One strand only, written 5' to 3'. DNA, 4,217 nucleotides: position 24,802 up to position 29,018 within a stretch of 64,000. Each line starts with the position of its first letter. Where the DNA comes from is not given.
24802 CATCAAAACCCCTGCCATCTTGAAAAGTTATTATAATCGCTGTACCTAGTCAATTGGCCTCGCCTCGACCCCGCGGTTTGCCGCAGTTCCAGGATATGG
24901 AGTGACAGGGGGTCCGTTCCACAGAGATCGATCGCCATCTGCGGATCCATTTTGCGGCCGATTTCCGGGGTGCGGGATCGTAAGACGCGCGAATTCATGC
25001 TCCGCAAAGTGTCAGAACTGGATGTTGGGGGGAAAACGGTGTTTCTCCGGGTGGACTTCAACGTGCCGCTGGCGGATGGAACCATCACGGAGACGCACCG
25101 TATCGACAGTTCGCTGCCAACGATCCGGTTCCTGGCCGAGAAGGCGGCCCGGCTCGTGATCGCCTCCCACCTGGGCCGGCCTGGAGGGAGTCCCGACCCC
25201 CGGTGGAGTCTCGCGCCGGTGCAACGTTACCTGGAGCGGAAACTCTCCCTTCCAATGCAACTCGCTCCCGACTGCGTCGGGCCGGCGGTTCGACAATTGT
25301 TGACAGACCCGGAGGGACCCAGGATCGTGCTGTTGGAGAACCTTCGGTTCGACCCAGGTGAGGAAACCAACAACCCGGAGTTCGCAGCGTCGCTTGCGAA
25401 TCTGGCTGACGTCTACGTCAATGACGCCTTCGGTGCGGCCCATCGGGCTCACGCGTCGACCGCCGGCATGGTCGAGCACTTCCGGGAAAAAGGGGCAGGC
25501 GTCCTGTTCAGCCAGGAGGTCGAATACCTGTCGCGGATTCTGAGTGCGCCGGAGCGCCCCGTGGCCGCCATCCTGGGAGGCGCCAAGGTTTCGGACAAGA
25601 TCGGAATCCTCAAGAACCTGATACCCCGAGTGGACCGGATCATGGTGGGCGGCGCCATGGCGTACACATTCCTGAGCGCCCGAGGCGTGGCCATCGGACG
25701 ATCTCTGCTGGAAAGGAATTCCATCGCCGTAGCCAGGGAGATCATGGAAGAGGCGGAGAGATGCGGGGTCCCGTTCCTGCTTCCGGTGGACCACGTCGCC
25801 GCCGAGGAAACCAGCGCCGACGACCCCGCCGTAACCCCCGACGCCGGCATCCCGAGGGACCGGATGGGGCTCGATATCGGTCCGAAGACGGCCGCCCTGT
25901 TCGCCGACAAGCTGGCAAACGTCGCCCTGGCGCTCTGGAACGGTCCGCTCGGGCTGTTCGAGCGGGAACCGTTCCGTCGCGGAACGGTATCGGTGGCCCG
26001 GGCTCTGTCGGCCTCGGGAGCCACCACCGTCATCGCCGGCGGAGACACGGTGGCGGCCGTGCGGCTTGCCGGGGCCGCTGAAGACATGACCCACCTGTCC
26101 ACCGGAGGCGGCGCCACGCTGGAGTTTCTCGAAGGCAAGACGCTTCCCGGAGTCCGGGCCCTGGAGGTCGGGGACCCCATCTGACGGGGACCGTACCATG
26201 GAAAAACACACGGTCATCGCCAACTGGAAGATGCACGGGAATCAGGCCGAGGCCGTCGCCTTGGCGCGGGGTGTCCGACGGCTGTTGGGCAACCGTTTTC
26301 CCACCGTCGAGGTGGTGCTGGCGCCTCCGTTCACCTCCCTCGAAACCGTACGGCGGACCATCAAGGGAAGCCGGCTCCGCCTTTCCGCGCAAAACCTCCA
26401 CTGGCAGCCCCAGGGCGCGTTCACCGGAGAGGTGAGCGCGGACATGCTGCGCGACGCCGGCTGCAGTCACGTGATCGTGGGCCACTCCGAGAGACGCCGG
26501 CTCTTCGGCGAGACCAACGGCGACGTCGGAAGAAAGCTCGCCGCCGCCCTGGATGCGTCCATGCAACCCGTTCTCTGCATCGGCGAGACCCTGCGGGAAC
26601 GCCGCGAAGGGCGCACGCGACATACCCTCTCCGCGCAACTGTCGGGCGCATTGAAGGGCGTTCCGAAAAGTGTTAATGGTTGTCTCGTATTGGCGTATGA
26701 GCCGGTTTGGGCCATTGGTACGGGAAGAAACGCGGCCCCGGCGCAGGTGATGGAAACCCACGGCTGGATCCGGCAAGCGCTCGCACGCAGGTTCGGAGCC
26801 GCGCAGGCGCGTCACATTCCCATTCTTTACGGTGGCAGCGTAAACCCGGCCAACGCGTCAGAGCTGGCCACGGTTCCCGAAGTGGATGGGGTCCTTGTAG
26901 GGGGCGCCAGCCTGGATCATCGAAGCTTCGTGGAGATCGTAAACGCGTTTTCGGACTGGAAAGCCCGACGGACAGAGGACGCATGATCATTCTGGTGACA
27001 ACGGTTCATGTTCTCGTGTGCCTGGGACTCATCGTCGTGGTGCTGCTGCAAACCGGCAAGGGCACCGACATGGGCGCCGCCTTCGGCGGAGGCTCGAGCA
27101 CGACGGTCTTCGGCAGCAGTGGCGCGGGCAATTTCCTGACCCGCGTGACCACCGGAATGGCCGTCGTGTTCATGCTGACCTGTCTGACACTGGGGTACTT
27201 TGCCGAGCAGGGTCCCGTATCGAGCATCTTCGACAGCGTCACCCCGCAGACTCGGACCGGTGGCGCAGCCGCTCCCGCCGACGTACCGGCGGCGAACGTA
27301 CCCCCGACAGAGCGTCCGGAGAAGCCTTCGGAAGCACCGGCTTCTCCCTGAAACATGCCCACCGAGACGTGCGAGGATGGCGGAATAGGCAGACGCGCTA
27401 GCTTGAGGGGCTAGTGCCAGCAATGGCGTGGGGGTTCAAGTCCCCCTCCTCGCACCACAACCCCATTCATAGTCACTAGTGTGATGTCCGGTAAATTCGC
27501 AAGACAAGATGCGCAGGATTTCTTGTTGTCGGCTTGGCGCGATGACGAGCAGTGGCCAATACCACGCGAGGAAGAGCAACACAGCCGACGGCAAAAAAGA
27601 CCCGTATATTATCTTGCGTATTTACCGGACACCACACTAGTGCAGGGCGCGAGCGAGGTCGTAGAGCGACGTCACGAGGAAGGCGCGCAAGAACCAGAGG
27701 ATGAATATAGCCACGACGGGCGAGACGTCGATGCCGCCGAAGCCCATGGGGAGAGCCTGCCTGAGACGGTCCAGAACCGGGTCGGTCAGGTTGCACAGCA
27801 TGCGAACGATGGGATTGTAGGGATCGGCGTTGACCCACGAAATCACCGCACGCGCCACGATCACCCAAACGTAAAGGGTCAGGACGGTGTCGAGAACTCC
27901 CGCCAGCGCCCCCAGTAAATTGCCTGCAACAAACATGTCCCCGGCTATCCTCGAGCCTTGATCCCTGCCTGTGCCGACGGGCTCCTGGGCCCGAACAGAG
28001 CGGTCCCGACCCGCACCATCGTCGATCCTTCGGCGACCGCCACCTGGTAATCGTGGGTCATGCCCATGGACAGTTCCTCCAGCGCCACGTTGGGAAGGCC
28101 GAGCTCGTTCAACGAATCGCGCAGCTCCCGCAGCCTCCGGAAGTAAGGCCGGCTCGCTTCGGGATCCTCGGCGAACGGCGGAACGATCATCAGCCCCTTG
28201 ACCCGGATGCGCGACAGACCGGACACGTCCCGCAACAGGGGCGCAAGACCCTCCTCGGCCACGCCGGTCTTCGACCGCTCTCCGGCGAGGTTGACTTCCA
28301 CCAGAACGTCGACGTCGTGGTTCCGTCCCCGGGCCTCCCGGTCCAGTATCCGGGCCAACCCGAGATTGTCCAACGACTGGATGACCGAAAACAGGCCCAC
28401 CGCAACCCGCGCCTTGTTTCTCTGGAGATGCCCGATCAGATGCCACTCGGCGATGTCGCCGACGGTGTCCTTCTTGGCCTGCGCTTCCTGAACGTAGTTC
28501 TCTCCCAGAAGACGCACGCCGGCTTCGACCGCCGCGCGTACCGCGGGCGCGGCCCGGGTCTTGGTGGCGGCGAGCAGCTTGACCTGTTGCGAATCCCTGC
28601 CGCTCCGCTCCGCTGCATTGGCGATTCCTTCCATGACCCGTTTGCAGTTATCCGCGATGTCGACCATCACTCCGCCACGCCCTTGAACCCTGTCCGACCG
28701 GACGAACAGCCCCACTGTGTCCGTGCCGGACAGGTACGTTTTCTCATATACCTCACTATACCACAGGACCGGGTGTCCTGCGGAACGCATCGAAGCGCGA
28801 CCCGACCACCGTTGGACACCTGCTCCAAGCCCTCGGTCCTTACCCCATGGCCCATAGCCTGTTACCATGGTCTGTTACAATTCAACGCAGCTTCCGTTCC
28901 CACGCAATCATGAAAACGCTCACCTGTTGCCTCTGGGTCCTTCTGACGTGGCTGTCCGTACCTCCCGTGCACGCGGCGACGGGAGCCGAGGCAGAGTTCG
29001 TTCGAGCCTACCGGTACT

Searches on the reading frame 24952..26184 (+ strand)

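Call 48: search_protein_families(library=ncbifam, proteins=[window:24952-26184:+], max_evalue=0.00001)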
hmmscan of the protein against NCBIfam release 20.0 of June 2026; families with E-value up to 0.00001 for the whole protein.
window:24952-26184:+ (410 aa): 1 family
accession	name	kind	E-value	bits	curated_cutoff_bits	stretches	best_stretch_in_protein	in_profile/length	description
NF010569.0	PRK13962.1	equivalog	2e-145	485.5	883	1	18-404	4-391/645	bifunctional phosphoglycerate kinase/triosephosphate isomerase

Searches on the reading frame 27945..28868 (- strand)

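Call 48: search_protein_families(library=ncbifam, proteins=[window:27945-28868:-], max_evalue=0.00001)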
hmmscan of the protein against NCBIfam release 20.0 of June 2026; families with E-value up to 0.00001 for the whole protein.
window:27945-28868:- (307 aa): 1 family
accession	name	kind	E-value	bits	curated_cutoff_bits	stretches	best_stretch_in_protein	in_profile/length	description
TIGR00044.1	TIGR00044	hypoth_equivalog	2.3e-52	177.9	106.25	1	68-295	1-229/229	YggS family pyridoxal phosphate-dependent enzyme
